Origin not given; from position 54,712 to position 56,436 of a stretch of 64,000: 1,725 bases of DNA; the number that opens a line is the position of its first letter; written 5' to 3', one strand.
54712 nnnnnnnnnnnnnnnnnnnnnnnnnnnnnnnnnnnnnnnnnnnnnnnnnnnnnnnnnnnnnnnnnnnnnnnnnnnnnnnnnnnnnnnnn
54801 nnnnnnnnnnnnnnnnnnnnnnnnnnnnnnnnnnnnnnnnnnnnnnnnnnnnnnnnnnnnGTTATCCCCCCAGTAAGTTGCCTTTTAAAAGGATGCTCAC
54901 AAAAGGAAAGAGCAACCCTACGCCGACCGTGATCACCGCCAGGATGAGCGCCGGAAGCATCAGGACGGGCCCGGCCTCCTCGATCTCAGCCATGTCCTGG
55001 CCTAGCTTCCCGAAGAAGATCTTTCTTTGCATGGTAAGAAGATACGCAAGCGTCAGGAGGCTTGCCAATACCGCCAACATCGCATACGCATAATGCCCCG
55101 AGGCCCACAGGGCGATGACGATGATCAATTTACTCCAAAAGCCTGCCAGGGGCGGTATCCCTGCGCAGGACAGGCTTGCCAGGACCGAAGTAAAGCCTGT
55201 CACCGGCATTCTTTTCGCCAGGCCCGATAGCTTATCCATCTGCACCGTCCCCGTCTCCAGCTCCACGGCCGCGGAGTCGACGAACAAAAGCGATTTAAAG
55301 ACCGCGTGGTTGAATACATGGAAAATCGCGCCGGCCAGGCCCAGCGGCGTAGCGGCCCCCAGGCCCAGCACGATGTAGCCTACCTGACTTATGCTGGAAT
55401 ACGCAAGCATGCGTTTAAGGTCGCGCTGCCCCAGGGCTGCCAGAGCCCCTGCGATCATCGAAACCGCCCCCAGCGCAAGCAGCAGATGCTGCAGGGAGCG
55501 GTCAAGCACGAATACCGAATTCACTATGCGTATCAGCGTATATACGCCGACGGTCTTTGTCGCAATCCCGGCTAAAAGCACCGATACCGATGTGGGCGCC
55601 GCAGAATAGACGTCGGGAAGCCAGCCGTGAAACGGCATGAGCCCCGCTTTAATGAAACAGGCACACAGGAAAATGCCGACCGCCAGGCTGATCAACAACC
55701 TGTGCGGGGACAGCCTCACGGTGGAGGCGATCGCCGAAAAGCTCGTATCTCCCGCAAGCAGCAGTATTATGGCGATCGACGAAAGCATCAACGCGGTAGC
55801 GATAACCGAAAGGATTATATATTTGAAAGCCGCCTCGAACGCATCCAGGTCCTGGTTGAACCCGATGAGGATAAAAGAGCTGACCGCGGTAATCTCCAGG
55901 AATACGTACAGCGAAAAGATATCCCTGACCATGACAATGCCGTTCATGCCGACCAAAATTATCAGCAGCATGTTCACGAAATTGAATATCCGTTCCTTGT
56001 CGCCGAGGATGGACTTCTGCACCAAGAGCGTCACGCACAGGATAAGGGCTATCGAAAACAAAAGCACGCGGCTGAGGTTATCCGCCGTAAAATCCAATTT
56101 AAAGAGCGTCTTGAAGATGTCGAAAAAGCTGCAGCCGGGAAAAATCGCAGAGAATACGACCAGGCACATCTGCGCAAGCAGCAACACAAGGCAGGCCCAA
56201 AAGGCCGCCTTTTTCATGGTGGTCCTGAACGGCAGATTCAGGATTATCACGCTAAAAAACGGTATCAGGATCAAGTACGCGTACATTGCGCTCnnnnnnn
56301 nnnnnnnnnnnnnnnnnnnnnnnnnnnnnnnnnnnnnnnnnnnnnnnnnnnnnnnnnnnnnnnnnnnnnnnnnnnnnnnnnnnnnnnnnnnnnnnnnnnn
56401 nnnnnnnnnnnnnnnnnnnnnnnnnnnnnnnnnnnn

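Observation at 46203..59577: Group-4 energy-converting [NiFe]-hydrogenase with a three-antiporter Mrp module, co-transcribed with DedA, ExbB, ExbD and an APC permease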

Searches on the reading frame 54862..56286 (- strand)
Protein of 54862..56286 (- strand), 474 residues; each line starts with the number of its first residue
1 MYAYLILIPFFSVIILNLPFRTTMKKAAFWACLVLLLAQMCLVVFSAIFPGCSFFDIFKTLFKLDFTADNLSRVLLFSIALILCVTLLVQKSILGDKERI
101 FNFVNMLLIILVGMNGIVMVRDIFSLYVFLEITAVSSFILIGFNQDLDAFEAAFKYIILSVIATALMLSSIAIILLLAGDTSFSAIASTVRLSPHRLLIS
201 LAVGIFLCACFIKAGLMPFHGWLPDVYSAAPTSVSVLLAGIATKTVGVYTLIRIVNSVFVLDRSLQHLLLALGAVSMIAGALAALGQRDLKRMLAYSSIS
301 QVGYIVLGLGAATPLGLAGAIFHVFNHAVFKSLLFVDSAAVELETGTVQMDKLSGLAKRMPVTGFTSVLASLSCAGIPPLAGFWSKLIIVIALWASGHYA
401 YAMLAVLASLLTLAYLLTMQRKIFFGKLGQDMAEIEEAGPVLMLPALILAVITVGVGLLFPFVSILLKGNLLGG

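Call 6: search_protein_families(library=pfam, proteins=[window:54862-56286:-], max_evalue=0.01)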
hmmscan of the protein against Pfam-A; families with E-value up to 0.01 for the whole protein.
window:54862-56286:- (474 aa): 2 families
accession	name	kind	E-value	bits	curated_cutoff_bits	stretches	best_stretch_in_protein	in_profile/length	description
PF00361.26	Proton_antipo_M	-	2.8e-69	234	21.5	1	122-412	3-294/294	NADH:quinone oxidoreductase/Mrp antiporter, TM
PF10125.14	NADHdeh_related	-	0.0025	17.7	27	1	106-220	73-182/218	NADH dehydrogenase I, subunit N related protein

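Call 7: search_protein_families(library=ncbifam, proteins=[window:54862-56286:-], max_evalue=0.001)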
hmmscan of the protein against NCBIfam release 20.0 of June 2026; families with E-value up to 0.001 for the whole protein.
window:54862-56286:- (474 aa): 75 families (the best 25 are shown)
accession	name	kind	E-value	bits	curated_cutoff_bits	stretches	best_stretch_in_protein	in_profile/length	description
NF006419.0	PRK08668.1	equivalog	2.9e-81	274.1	617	1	5-459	7-466/613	NADH dehydrogenase subunit M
NF009306.0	PRK12663.1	equivalog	2.6e-77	260.7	542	1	58-463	65-470/498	Na+/H+ antiporter subunit D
NF006240.0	PRK08376.1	subfamily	3.9e-75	253.7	662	1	3-460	8-492/521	putative monovalent cation/H+ antiporter subunit D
TIGR01770.1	NDH_I_N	subfamily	5.7e-72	243.2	332.6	1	10-456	14-463/472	NADH-quinone oxidoreductase subunit NuoN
NF005818.0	PRK07691.1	equivalog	5.3e-70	236.8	586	1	5-459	9-468/496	Na+/H+ antiporter subunit D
NF006241.0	PRK08377.1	equivalog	6.9e-68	229.8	645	1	5-458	8-461/494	NADH dehydrogenase subunit N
TIGR01972.1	NDH_I_M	subfamily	2.4e-67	227.7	263.8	1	4-458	3-466/486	NADH-quinone oxidoreductase subunit M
NF006238.0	PRK08375.1-4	equivalog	2.9e-66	224.4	626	1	62-427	69-432/531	putative monovalent cation/H+ antiporter subunit D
NF009287.0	PRK12647.1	equivalog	2.1e-63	215.1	937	1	5-463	6-470/773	putative monovalent cation/H+ antiporter subunit A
NF005097.0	PRK06525.1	equivalog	1.9e-62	211.5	430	1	6-454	9-469/480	hydrogenase 4 subunit D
NF009288.0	PRK12648.1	equivalog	1.1e-61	209.1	1104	1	3-459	4-470/954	monovalent cation/H+ antiporter subunit A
NF009308.0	PRK12665.1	equivalog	1.1e-60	205.7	585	1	6-428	13-442/531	Na+/H+ antiporter subunit D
NF009305.0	PRK12662.1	equivalog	2.6e-60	204.6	700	1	67-459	73-475/492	putative monovalent cation/H+ antiporter subunit D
NF005086.0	PRK06521.1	equivalog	6.5e-60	203.3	667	1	27-463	34-495/669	hydrogenase 4 subunit B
NF004440.0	PRK05777.1-3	equivalog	1.5e-58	198.9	519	1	34-455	39-461/477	NADH-quinone oxidoreductase subunit NuoN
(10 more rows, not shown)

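Call 33: search_solved_structures(query=window:54862-56286:-, max_evalue=1e-20)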
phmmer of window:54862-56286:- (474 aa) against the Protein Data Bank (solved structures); distinct sequences matched with E-value up to 1e-20: 69 (the best 60 are shown).
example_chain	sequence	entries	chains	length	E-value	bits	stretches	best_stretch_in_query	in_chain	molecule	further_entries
6cfw_H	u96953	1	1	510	1.4e-58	202.4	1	67-462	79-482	Monovalent cation/H+ antiporter subunit D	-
7qru_D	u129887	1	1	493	2.4e-55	191.7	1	6-458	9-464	Na+/H+ antiporter subunit D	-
6u8y_H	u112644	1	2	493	5.3e-52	180.7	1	36-466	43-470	NADH dehydrogenase subunit N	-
6z16_D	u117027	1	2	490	5.3e-46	160.9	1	6-463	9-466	Multisubunit Na+/H+ antiporter, D subunit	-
6u8y_X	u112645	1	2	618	1.2e-43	153.2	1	105-459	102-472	NADH dehydrogenase subunit M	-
6hum_B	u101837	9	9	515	1.4e-42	149.6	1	65-464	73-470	NAD(P)H-quinone oxidoreductase subunit 2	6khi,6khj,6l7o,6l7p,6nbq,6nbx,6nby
7d3u_D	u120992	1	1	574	5.8e-41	144.3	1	64-427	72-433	Monovalent Na+/H+ antiporter subunit D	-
6z16_A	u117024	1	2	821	2.3e-39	139.1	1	65-459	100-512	Multisubunit Na+/H+ antiporter, A subunit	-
7qru_A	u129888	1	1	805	8.2e-39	137.2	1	64-461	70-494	Na+/H+ antiporter subunit A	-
6hum_F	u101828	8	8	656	7e-38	134.2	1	64-429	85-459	NADH dehydrogenase subunit 5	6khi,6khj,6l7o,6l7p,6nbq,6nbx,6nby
7d3u_A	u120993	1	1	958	3.7e-36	128.5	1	10-416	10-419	Monovalent Na+/H+ antiporter subunit A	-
8e9g_N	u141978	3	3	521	7.7e-36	127.4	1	111-458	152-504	NADH-quinone oxidoreductase subunit N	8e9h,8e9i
6hum_D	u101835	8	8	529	1.1e-35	126.9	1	5-458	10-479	NAD(P)H-quinone oxidoreductase chain 4 1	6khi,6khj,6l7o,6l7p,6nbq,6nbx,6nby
7ar7_N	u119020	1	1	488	3e-35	125.5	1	39-426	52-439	NADH-ubiquinone oxidoreductase chain 2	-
7a23_I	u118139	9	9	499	3.5e-35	125.3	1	38-426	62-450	Nad2m | NADH-ubiquinone oxidoreductase chain 2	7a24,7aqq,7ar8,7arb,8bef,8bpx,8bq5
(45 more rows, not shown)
